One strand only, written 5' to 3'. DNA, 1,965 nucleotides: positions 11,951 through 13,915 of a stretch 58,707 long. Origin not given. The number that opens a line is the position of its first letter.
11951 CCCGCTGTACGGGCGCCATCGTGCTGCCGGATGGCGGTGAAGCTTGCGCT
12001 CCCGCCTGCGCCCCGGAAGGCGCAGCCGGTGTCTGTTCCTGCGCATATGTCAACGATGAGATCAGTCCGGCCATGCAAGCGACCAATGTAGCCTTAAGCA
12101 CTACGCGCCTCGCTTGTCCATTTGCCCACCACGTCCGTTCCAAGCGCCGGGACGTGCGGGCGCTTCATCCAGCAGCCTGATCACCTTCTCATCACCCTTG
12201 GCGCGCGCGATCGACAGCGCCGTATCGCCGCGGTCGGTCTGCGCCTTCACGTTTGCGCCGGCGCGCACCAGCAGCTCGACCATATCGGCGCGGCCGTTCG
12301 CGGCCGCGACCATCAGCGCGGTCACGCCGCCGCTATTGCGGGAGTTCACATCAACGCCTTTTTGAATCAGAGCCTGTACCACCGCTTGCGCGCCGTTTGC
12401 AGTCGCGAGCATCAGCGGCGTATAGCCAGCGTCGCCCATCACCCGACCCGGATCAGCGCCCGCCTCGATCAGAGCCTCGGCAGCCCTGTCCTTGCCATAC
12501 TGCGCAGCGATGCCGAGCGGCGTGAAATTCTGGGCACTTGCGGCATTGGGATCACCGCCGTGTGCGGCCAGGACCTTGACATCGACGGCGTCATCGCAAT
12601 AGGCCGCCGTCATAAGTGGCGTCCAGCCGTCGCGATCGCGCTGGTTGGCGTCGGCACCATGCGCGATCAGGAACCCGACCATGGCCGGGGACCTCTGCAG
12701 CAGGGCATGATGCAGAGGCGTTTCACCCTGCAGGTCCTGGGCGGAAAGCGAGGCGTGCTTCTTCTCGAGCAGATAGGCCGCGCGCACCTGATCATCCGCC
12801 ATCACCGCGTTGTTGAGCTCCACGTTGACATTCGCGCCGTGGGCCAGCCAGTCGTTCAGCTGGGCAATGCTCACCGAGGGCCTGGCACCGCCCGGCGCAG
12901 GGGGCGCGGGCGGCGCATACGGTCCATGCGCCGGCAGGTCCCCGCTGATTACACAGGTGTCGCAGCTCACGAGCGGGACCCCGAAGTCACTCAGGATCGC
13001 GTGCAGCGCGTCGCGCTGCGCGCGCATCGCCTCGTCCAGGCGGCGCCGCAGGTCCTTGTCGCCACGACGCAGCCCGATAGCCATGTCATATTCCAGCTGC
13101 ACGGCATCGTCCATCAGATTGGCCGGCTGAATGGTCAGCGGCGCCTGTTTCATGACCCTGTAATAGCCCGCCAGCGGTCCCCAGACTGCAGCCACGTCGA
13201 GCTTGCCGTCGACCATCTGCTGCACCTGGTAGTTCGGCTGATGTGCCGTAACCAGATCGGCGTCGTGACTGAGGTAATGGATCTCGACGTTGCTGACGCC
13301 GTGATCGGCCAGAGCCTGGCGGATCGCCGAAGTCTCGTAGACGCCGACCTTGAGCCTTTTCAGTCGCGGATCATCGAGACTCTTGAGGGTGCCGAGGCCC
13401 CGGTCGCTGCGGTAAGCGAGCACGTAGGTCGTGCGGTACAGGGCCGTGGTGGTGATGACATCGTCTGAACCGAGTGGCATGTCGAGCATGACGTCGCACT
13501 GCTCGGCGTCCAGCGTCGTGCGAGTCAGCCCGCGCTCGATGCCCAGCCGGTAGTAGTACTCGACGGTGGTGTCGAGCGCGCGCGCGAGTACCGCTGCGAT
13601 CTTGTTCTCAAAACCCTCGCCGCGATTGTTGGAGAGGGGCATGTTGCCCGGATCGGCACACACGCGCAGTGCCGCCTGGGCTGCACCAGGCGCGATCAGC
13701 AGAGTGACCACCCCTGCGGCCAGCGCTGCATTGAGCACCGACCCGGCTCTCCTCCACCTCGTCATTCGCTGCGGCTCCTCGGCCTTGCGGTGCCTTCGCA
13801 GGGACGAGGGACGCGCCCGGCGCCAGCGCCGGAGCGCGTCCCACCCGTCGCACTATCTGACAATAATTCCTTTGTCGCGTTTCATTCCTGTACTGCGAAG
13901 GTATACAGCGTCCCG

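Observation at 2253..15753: Lanthanide-type xoxF heads a long gene string with a non-canonical accessory set: candidate undescribed lanthanide/metal acquisition and handling system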

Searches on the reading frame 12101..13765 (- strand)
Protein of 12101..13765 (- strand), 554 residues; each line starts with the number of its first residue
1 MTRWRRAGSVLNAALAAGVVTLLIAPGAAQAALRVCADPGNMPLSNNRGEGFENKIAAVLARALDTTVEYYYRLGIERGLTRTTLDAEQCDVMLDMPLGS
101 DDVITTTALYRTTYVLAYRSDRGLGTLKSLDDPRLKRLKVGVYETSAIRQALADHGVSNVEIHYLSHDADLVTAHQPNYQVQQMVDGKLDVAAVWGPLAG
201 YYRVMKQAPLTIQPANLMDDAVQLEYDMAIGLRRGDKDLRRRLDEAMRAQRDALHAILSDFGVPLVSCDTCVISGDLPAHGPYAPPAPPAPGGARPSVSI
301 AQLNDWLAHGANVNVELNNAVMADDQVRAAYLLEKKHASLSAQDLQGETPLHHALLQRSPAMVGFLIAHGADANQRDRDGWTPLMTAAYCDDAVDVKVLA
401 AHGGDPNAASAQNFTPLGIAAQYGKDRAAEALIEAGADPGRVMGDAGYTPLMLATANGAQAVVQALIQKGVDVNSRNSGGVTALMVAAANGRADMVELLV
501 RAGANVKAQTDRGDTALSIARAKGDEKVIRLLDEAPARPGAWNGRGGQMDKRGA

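Call 3: search_protein_families(library=pfam, proteins=[window:12101-13765:-], max_evalue=0.01)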
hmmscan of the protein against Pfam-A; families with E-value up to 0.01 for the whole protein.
window:12101-13765:- (554 aa): 7 families
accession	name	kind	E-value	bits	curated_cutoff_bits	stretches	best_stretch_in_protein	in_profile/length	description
PF12796.13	Ank_2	-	2.9e-67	223.7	27.3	5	417-509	1-89/90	Ankyrin repeats (3 copies)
PF00023.36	Ank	-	4.4e-33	111.9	21.1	3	480-510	2-32/33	Ankyrin repeat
PF13857.12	Ank_5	-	6.4e-32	109.7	27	3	466-520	1-56/56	Ankyrin repeats (many copies)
PF13637.12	Ank_4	-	1.9e-30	104.6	22.7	4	460-500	10-50/50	Ankyrin repeats (many copies)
PF13606.12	Ank_3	-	9.7e-29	96.3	22.3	3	347-374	2-29/30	Ankyrin repeat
PF23745.1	ANK_LRRK2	-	3.4e-05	24.2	27.5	1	451-532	35-112/130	LRRK2 ANK repeat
PF24521.3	Ank_KRIT1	-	0.0084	16.3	80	0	451-530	22-102/149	KRIT1 ankyrin-repeats domain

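Call 4: search_protein_families(library=ncbifam, proteins=[window:12101-13765:-], max_evalue=0.01)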
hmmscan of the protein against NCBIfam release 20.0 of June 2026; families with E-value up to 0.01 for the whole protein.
window:12101-13765:- (554 aa): 13 families
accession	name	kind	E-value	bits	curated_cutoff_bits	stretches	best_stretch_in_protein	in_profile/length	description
TIGR03871.1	ABC_peri_MoxJ_2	subfamily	8e-73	244.9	212.15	1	32-266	1-232/232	quinoprotein dehydrogenase-associated putative ABC transporter substrate-binding protein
TIGR03870.1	ABC_MoxJ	equivalog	8.4e-34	117.1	258.1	1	33-265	2-245/246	methanol oxidation system protein MoxJ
NF041931.2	MzaA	equivalog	7.8e-26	91.1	800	2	451-535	6-90/726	MZA anti-phage system associated sigma-70 family RNA polymerase sigma factor MzaA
NF043023.1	T4SS_AnkH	equivalog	1.3e-19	70.3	600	2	432-537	18-122/467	Dot/Icm T4SS effector AnkH/LegA3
NF043029.1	T4SS_AnkY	equivalog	1.3e-19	70.1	600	3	319-388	464-532/543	Dot/Icm T4SS effector AnkY/LegA9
NF043022.1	T4SS_AnkG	equivalog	2.1e-15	56.5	500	2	386-531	302-454/455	Dot/Icm T4SS effector AnkG/AnkZ/LegA7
NF043028.1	T4SS_AnkX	equivalog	1.1e-10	40.3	1400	2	453-519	554-621/938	Dot/Icm T4SS effector AnkN/AnkX/LegA8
NF043024.1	T4SS_AnkI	equivalog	8.9e-09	34.6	550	1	481-520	242-282/439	Dot/Icm T4SS effector AnkI/LegAS4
TIGR00870.1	trp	subfamily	2.5e-06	25.9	498.75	1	447-538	131-203/747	transient-receptor-potential calcium channel protein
NF043019.1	T4SS_AnkC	equivalog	6.6e-06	25.2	450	1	316-436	95-224/459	Dot/Icm T4SS effector AnkC/LegA12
NF043021.1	T4SS_AnkF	equivalog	4.6e-05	21.9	1000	1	474-511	613-650/917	Dot/Icm T4SS effector AnkF/LegA14/Ceg31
TIGR01096.1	3A0103s03R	subfamily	7.1e-05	22.4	256.35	1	9-250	2-236/250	lysine/arginine/ornithine ABC transporter substrate-binding protein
NF043027.1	T4SS_AnkQ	equivalog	0.001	17.8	700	1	453-516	337-400/496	Dot/Icm T4SS effector AnkQ/LegA10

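Call 33: find_homologous_proteins(query=window:12101-13765:-, max_evalue=0.001)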
Query window:12101-13765:- (554 aa): 2638 proteins with E <= 0.001 among 8000 candidates; the best 120 are listed.
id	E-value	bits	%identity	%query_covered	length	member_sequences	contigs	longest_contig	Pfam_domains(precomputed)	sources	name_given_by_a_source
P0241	0.0e+0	1219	99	100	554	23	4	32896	PF13606.13,PF13857.13,PF12796.14,PF00023.37,PF13637.13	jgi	jgi:quinoprotein dehydrogenase-associated probable ABC transporter substrate-binding protein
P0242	1.9e-289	979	82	92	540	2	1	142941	PF13606.13,PF13857.13,PF12796.14,PF00023.37,PF13637.13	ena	-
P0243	1.1e-285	967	81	98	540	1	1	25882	PF13606.13,PF13857.13,PF23745.2,PF12796.14,PF00023.37,PF13637.13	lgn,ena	-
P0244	7.0e-285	964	81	98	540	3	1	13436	PF13606.13,PF13857.13,PF23745.2,PF12796.14,PF00023.37,PF13637.13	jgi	jgi:quinoprotein dehydrogenase-associated probable ABC transporter substrate-binding protein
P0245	1.3e-283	960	81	98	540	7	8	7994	PF13606.13,PF13857.13,PF12796.14,PF00023.37,PF13637.13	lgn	-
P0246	1.5e-283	960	80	98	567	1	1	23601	PF13606.13,PF13857.13,PF23745.2,PF12796.14,PF00023.37,PF13637.13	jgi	jgi:quinoprotein dehydrogenase-associated probable ABC transporter substrate-binding protein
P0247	3.1e-282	955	80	98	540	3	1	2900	PF13606.13,PF13857.13,PF23745.2,PF12796.14,PF00023.37,PF13637.13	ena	-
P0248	2.8e-281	952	80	98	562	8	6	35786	PF13606.13,PF13857.13,PF12796.14,PF00023.37,PF13637.13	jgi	jgi:quinoprotein dehydrogenase-associated probable ABC transporter substrate-binding protein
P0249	3.3e-280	949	81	93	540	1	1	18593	PF13606.13,PF13857.13,PF23745.2,PF12796.14,PF00023.37,PF13637.13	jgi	jgi:quinoprotein dehydrogenase-associated probable ABC transporter substrate-binding protein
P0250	5.6e-280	948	79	98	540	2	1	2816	PF13606.13,PF13857.13,PF12796.14,PF00023.37,PF13637.13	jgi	jgi:quinoprotein dehydrogenase-associated probable ABC transporter substrate-binding protein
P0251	1.1e-278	944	80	98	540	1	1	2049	PF13606.13,PF13857.13,PF23745.2,PF12796.14,PF00023.37,PF13637.13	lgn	-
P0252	2.4e-276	936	78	98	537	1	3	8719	PF13606.13,PF13857.13,PF12796.14,PF00023.37,PF13637.13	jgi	jgi:quinoprotein dehydrogenase-associated probable ABC transporter substrate-binding protein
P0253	5.3e-276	935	78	98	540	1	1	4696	PF13606.13,PF13857.13,PF23745.2,PF12796.14,PF00023.37,PF13637.13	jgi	jgi:quinoprotein dehydrogenase-associated probable ABC transporter substrate-binding protein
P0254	1.2e-274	930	79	97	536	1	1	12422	PF13606.13,PF13857.13,PF23745.2,PF12796.14,PF00023.37,PF13637.13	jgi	jgi:quinoprotein dehydrogenase-associated probable ABC transporter substrate-binding protein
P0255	5.6e-274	928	77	98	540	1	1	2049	PF13606.13,PF13857.13,PF23745.2,PF12796.14,PF00023.37,PF13637.13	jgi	jgi:quinoprotein dehydrogenase-associated probable ABC transporter substrate-binding protein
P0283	3.8e-266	902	75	98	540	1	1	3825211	PF13606.13,PF13857.13,PF12796.14,PF00023.37,PF13637.13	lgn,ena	-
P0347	5.2e-254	862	72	98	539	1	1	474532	PF13606.13,PF13857.13,PF12796.14,PF00023.37,PF13637.13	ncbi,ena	-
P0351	1.8e-253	860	73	97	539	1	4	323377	PF13606.13,PF13857.13,PF23745.2,PF12796.14,PF00023.37,PF13637.13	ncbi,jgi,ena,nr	ncbi:MAG TPA: quinoprotein dehydrogenase-associated putative ABC transporter substrate-binding prote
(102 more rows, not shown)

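Call 35: find_encoding_contigs(protein=P0283, flank=10000, max_places=2)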
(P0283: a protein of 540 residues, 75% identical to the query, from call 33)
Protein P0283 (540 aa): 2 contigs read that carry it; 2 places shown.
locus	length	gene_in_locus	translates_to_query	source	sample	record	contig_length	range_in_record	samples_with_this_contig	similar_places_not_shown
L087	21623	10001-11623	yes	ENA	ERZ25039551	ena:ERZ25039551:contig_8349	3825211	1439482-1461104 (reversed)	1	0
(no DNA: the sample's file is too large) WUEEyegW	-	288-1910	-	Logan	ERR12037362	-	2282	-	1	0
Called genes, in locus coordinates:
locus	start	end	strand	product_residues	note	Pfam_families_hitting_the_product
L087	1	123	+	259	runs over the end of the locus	PF00702:Hydrolase, PF12710:HAD (weak), PF13419:HAD_2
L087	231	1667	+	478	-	PF02321:OEP (faint)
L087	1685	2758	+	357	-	-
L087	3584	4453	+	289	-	PF00873:ACR_tran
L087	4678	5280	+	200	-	PF00873:ACR_tran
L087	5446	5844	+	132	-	PF00873:ACR_tran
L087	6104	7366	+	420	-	PF13609:Porin_4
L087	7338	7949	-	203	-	-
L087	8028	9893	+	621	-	PF01011:PQQ, PF13360:PQQ_2, PF13570:Beta-prop_ACSF4 (faint), PF01011:PQQ, PF13360:PQQ_2 (weak)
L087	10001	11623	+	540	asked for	PF12796:Ank_2, PF13857:Ank_5, PF00023:Ank (weak), PF13606:Ank_3 (weak), PF12796:Ank_2, PF00023:Ank (weak), PF12796:Ank_2, PF13857:Ank_5, +1 more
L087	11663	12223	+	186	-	PF00034:Cytochrom_C, PF13442:Cytochrome_CBB3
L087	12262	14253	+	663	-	PF26965:MimR_N, PF01590:GAF, PF00158:Sigma54_activat, PF14532:Sigma54_activ_2, PF07724:AAA_2 (weak), PF07728:AAA_5, PF25601:AAA_lid_14, PF02954:HTH_8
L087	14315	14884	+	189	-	PF04828:GFA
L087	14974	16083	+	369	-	PF08240:ADH_N, PF00107:ADH_zinc_N, PF13602:ADH_zinc_N_2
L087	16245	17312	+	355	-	PF21783:YNCE (faint), PF13360:PQQ_2 (faint), PF22494:choice_anch_I, PF08450:SGL (faint), PF10282:Lactonase (faint), PF13449:Phytase-like (faint), PF02239:Cytochrom_D1 (weak), PF25174:Beta-prop_THOC3 (weak), +2 more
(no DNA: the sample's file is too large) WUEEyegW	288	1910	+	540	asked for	PF12796:Ank_2, PF13857:Ank_5, PF00023:Ank (weak), PF13606:Ank_3 (weak), PF12796:Ank_2, PF00023:Ank (weak), PF12796:Ank_2, PF13857:Ank_5, +1 more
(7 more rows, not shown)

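Call 36: find_encoding_contigs(protein=P0347, flank=10000, max_places=2)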
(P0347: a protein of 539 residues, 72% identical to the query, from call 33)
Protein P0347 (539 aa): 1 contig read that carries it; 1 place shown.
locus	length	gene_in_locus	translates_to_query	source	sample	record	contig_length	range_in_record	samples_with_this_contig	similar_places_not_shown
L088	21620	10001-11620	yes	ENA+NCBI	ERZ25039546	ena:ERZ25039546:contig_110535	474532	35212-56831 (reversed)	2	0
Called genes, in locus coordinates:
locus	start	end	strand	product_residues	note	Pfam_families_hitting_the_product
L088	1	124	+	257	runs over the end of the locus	PF00702:Hydrolase, PF12710:HAD, PF13419:HAD_2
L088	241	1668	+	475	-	PF02321:OEP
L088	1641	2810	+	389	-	-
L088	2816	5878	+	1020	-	PF00873:ACR_tran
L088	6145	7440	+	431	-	-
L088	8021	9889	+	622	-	PF01011:PQQ, PF13360:PQQ_2, PF13570:Beta-prop_ACSF4 (faint), PF01011:PQQ, PF13360:PQQ_2 (weak)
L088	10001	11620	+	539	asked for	PF12796:Ank_2, PF13637:Ank_4 (weak), PF13857:Ank_5, PF00023:Ank, PF13606:Ank_3 (weak), PF12796:Ank_2, PF13637:Ank_4, PF13857:Ank_5, +3 more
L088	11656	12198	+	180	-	PF00034:Cytochrom_C (weak), PF13442:Cytochrome_CBB3 (weak)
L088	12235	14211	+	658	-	PF26965:MimR_N (weak), PF01590:GAF, PF00158:Sigma54_activat, PF14532:Sigma54_activ_2, PF07724:AAA_2 (weak), PF07728:AAA_5, PF25601:AAA_lid_14, PF02954:HTH_8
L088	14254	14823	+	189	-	PF04828:GFA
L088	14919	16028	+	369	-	PF08240:ADH_N, PF00107:ADH_zinc_N, PF13602:ADH_zinc_N_2 (weak)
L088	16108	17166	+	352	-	PF21783:YNCE (faint), PF08450:SGL (faint), PF01436:NHL (faint), PF01731:Arylesterase (faint), PF10282:Lactonase (faint), PF22494:choice_anch_I, PF02239:Cytochrom_D1 (weak), PF25174:Beta-prop_THOC3 (weak)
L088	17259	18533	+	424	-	PF07690:MFS_1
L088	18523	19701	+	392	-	PF07221:GlcNAc_2-epim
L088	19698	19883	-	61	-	PF00999:Na_H_Exchanger (weak)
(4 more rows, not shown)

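Call 37: find_encoding_contigs(protein=P0351, flank=10000, max_places=2)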
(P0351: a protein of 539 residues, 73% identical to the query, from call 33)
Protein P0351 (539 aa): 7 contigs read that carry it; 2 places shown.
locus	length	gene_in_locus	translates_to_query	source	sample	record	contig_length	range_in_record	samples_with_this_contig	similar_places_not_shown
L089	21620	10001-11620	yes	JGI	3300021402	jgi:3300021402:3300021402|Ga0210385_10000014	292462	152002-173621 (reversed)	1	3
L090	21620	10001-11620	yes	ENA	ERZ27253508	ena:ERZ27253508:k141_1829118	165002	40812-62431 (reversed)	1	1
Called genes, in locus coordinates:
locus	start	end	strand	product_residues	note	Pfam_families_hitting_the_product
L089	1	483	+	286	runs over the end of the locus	PF00756:Esterase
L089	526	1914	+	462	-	PF02321:OEP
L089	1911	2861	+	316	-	-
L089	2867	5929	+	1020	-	PF00873:ACR_tran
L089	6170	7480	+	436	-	PF13609:Porin_4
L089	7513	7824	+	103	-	PF07110:EthD (weak)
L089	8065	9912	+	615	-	PF01011:PQQ, PF13360:PQQ_2 (weak), PF13570:Beta-prop_ACSF4 (faint), PF01011:PQQ, PF13360:PQQ_2 (weak)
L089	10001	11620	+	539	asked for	PF12796:Ank_2, PF13857:Ank_5, PF00023:Ank (weak), PF13857:Ank_5 (weak), PF12796:Ank_2, PF00023:Ank (weak), PF12796:Ank_2, PF13857:Ank_5, +3 more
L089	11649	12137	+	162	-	PF00034:Cytochrom_C, PF13442:Cytochrome_CBB3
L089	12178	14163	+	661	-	PF26965:MimR_N, PF01590:GAF, PF00158:Sigma54_activat, PF14532:Sigma54_activ_2, PF07724:AAA_2 (weak), PF07728:AAA_5, PF25601:AAA_lid_14, PF02954:HTH_8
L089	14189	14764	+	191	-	PF04828:GFA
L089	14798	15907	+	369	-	PF08240:ADH_N, PF00107:ADH_zinc_N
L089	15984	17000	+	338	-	PF08450:SGL (faint), PF13360:PQQ_2 (faint), PF21783:YNCE (faint), PF22494:choice_anch_I, PF01436:NHL (faint), PF01731:Arylesterase (faint), PF10282:Lactonase (faint), PF02239:Cytochrom_D1 (weak), +2 more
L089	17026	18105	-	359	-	-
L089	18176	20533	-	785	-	PF07715:Plug, PF00593:TonB_dep_Rec_b-barrel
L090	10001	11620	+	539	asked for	PF12796:Ank_2, PF13857:Ank_5, PF00023:Ank (weak), PF13857:Ank_5 (weak), PF12796:Ank_2, PF00023:Ank (weak), PF12796:Ank_2, PF13857:Ank_5, +3 more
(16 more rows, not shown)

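Call 39: find_related_loci(query=A2, collection=metagenome_contigs, flank=10000)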
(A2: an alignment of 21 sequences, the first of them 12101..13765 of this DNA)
Query A2 (554 aa) in metagenome_contigs; peptide patterns used: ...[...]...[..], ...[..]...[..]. (x = any residue, [..] = any of these).
600 stretches matched a pattern (row limit reached: there are more); 590 encode a relative of the query (tblastn E <= 1e-3); the best 80 are kept; 80 distinct loci.
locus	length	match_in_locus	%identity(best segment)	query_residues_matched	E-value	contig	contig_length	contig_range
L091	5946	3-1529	79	34-543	0e+0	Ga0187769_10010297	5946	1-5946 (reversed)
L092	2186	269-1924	73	1-553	0e+0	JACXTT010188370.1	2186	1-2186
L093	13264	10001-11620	77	1-541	0e+0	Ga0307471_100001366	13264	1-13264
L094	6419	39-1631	76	1-538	0e+0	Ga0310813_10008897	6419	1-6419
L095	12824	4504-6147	73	1-548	0e+0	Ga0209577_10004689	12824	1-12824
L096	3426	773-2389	72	1-547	0e+0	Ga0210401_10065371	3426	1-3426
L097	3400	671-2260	74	1-532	0e+0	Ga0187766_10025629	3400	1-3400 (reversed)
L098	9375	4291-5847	73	20-541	0e+0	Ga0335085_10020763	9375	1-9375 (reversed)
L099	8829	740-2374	73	1-545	0e+0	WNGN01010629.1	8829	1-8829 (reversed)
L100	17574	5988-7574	72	11-541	0e+0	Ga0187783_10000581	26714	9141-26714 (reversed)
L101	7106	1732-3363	68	1-547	0e+0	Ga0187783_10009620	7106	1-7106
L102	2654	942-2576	65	4-546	0e+0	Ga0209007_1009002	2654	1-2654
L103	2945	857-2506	63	1-547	0e+0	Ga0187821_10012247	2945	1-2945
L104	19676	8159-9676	65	32-537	0e+0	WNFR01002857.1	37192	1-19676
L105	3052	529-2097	64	8-534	0e+0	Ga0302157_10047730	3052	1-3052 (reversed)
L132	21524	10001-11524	50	32-535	3e-147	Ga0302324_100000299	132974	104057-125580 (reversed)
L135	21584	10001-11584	49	13-535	7e-145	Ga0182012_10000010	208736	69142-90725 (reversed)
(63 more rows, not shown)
